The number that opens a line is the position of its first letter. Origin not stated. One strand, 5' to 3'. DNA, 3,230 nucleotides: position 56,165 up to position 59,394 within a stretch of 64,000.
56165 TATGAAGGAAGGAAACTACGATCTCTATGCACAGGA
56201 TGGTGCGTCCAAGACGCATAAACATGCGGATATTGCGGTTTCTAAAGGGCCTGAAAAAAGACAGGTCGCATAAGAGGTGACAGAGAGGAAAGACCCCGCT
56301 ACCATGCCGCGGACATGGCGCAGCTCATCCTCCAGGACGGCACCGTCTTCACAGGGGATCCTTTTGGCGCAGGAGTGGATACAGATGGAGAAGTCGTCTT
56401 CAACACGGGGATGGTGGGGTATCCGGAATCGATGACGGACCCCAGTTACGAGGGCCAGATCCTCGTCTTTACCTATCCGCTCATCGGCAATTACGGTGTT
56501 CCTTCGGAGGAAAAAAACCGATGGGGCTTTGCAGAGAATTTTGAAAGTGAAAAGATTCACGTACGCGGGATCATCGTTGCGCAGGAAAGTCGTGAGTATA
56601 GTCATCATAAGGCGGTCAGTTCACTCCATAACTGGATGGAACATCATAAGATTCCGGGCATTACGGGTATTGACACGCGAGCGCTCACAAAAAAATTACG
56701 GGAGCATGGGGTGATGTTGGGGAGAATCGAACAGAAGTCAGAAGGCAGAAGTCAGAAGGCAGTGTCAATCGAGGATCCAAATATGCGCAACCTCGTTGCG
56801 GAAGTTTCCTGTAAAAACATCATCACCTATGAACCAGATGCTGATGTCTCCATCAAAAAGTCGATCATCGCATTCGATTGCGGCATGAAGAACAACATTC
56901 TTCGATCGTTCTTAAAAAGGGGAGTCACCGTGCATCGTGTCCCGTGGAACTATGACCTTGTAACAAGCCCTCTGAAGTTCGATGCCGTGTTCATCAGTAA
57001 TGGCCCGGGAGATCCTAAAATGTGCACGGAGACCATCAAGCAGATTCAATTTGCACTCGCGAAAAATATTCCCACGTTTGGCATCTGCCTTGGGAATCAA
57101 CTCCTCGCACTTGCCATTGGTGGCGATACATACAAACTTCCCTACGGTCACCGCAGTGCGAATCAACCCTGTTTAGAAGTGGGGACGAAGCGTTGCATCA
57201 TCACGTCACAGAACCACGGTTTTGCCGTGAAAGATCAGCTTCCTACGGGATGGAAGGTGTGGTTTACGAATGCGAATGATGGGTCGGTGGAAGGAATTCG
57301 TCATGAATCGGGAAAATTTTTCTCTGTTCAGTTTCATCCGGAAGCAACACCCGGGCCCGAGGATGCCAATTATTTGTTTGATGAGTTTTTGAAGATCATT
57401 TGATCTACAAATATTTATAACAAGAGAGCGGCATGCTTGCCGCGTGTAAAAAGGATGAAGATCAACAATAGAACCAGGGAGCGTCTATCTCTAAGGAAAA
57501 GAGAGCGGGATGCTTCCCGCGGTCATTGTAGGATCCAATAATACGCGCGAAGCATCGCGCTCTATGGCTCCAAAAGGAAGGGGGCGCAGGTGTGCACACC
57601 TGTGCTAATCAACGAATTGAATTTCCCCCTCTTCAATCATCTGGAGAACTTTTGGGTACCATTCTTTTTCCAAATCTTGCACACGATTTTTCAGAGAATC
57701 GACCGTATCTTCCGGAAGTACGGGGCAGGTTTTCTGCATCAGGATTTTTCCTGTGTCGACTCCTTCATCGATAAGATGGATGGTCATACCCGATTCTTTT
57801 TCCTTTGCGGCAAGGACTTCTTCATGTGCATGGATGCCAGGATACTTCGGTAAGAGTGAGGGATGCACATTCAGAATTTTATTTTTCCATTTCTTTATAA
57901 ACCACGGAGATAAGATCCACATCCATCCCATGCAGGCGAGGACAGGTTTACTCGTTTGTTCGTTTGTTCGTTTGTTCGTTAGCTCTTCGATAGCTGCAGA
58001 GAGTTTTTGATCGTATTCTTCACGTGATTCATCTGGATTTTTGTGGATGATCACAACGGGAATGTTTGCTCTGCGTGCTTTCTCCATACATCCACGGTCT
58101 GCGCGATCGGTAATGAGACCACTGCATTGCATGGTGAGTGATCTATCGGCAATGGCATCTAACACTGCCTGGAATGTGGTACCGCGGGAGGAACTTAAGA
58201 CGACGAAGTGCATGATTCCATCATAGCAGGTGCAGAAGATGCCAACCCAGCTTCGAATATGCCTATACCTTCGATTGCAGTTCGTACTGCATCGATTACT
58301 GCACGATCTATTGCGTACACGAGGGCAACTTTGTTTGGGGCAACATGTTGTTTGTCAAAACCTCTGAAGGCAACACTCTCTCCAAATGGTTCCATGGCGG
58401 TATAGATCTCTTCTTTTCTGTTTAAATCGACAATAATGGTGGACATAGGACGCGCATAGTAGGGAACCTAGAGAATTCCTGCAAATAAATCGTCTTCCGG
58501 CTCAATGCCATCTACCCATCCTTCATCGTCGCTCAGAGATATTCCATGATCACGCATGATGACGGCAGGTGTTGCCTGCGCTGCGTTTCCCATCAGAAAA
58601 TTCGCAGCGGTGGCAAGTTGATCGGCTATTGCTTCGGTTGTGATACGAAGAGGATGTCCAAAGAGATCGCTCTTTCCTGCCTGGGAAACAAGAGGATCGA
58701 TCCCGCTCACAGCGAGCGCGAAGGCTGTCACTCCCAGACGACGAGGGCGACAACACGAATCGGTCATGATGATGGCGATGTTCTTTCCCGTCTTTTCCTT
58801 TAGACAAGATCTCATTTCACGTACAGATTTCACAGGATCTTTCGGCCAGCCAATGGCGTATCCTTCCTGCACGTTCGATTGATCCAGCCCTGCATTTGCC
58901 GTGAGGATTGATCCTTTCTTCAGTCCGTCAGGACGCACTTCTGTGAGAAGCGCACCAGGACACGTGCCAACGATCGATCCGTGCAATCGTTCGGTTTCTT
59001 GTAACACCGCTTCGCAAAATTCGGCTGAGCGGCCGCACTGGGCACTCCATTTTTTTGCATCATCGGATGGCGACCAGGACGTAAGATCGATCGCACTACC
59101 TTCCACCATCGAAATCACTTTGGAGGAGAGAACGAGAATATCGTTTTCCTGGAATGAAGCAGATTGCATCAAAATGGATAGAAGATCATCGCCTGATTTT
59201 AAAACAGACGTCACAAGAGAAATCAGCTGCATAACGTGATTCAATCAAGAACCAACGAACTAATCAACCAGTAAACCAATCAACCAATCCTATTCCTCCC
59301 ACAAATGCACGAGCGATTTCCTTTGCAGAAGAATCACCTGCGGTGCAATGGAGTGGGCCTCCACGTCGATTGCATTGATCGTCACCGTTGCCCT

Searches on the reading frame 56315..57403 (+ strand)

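Call 19: search_protein_families(library=pfam, proteins=[window:56315-57403:+], max_evalue=0.001)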
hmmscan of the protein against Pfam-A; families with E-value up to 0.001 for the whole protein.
window:56315-57403:+ (362 aa): 3 families
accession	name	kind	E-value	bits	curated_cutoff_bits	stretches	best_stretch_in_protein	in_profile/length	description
PF00117.34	GATase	-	3.3e-54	183.9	22.8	1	187-360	3-189/190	Glutamine amidotransferase class-I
PF00988.28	CPSase_sm_chain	-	7.2e-51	171.7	27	1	4-138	1-126/126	Carbamoyl-phosphate synthase small chain, CPSase domain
PF07722.19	Peptidase_C26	-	7.1e-12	46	20.5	2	240-274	94-128/219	Peptidase C26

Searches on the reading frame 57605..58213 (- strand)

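Call 68: search_protein_families(library=pfam, proteins=[window:57605-58213:-], max_evalue=0.01)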
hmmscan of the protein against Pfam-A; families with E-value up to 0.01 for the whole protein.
window:57605-58213:- (202 aa): 1 family
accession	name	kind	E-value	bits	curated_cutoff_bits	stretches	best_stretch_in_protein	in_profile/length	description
PF00551.24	Formyl_trans_N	-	2.3e-48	164.8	26.1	1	1-190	1-181/181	Formyl transferase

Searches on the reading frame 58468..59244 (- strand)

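Call 68: search_protein_families(library=pfam, proteins=[window:58468-59244:-], max_evalue=0.01)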
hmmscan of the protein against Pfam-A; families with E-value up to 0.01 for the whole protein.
window:58468-59244:- (258 aa): 1 family
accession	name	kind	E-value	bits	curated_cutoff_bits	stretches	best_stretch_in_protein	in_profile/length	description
PF01996.21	F420_ligase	-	2.1e-57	194.6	25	1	12-232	4-218/218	F420-0:Gamma-glutamyl ligase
